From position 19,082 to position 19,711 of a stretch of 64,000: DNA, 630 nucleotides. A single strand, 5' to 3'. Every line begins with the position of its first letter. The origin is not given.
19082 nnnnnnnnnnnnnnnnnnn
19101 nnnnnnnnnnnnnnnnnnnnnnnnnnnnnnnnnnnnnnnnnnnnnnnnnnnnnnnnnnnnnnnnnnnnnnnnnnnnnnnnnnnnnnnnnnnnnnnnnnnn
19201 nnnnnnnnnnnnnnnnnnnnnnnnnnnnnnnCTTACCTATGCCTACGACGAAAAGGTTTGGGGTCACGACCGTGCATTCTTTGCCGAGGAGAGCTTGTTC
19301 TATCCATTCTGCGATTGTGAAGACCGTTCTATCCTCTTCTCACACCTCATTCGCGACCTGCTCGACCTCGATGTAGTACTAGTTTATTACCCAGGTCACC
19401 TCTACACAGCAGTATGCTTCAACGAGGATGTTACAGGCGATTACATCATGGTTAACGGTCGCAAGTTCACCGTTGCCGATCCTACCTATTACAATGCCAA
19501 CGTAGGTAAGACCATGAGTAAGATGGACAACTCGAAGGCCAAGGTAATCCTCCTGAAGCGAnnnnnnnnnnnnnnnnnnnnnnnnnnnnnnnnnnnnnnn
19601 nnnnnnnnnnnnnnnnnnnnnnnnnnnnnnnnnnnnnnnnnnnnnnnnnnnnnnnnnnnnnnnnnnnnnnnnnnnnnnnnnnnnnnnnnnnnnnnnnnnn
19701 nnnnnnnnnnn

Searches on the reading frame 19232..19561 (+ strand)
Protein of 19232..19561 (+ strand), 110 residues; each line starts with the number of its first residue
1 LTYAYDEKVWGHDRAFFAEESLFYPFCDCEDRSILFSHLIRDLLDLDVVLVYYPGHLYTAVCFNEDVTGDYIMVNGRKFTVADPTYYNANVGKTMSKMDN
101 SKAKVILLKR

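Call 56: search_solved_structures(query=window:19232-19561:+, max_evalue=10, show_alignments=3)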
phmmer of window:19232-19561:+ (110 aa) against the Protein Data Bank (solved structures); distinct sequences matched with E-value up to 10: 19.
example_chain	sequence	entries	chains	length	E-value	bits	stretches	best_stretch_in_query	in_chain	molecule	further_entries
6hiv_AJ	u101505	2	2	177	0.19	15.1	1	4-37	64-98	uL10m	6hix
7aq2_A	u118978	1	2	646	1.4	12.3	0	50-74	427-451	Nitrous-oxide reductase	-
7aq5_A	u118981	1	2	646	1.4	12.3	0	50-74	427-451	Nitrous-oxide reductase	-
7aq0_A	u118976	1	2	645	1.4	12.3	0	50-74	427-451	Nitrous-oxide reductase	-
7apy_A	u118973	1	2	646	1.4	12.3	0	50-74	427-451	Nitrous-oxide reductase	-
3sbp_A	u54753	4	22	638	1.4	12.3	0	50-74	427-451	Nitrous-oxide reductase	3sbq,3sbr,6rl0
7aq3_A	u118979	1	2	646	1.5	12.3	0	50-74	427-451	Nitrous-oxide reductase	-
7aq8_A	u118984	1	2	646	1.5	12.3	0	50-74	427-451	Nitrous-oxide reductase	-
6y7e_A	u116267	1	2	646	1.5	12.3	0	50-74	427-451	Nitrous-oxide reductase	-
6y77_A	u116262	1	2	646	1.5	12.3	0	50-74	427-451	Nitrous-oxide reductase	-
6y6y_A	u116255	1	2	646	1.5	12.3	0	50-74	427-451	Nitrous-oxide reductase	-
6y72_A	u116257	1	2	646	1.5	12.2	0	50-74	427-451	Nitrous-oxide reductase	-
7aq4_A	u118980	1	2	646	1.5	12.2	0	50-74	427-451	Nitrous-oxide reductase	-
7aqa_A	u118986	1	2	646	1.5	12.2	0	50-74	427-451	Nitrous-oxide reductase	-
6rkz_A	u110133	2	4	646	1.5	12.2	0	50-74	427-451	Nitrous-oxide reductase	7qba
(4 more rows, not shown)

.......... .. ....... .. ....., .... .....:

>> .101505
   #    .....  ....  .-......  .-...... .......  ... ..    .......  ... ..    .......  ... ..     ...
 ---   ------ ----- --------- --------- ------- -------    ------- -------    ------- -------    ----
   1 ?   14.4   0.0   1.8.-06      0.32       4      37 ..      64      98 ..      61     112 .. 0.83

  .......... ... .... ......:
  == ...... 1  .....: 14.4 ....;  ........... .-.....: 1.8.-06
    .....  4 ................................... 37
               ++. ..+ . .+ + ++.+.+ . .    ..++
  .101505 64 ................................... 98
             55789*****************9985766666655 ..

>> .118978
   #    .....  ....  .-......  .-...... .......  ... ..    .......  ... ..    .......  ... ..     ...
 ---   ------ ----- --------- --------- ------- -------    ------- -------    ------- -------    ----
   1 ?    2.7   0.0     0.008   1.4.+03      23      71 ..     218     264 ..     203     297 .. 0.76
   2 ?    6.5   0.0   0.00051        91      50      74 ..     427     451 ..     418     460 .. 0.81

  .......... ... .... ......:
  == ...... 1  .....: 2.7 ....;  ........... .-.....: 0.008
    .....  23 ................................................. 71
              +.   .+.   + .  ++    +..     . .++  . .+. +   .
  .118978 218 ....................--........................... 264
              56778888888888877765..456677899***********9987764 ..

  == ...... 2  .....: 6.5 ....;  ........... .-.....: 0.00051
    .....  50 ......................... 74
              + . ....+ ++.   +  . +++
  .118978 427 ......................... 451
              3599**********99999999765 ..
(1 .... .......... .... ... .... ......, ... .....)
